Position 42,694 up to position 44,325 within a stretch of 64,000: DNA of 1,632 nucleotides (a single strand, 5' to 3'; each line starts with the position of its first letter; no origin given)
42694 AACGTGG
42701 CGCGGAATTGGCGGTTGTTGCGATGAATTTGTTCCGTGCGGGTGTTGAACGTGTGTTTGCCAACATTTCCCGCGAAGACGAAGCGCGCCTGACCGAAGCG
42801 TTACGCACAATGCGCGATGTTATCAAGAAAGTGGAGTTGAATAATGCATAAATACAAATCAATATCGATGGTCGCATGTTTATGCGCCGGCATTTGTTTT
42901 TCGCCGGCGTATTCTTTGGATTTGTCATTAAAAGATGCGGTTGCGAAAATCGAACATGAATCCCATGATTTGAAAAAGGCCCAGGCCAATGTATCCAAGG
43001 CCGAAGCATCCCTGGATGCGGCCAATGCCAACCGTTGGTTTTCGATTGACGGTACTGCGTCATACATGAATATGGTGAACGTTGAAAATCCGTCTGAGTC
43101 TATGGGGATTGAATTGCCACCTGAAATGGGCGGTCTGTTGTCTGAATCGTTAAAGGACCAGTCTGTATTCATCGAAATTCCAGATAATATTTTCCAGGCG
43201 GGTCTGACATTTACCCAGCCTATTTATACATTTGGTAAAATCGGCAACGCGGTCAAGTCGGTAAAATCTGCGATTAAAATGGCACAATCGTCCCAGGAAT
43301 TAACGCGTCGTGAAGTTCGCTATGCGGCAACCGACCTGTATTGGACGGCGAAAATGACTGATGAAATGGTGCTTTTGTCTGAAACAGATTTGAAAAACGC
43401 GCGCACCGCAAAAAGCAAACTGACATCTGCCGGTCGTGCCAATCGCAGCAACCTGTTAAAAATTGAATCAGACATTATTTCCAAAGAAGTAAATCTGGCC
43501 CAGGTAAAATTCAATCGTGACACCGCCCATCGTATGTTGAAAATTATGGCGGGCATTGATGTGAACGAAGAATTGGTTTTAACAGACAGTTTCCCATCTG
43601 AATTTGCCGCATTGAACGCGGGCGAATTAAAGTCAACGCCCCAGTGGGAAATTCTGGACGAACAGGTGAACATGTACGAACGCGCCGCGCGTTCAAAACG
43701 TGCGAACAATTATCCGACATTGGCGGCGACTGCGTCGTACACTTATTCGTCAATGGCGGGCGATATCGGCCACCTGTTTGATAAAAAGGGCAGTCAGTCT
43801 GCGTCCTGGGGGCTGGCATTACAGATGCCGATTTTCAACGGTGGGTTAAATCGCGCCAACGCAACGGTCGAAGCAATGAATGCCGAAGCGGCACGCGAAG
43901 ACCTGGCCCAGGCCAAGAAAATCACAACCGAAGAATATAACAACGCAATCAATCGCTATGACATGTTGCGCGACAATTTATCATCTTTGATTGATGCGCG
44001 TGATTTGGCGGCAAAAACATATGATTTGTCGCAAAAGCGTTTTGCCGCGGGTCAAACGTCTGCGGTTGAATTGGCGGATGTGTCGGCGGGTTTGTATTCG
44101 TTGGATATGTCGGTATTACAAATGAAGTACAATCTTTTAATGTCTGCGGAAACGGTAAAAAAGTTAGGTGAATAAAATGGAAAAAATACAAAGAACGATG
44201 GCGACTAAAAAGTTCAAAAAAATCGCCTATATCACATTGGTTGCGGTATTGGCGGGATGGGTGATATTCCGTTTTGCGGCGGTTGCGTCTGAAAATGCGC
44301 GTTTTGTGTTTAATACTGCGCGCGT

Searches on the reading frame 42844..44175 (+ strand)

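Call 75: search_protein_families(library=pfam, proteins=[window:42844-44175:+], max_evalue=0.0001)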
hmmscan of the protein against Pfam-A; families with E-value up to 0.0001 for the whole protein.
window:42844-44175:+ (443 aa): 1 family
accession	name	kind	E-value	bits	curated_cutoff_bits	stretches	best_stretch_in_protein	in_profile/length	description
PF02321.23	OEP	-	5.9e-39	134.2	22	2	29-231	1-181/187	Outer membrane efflux protein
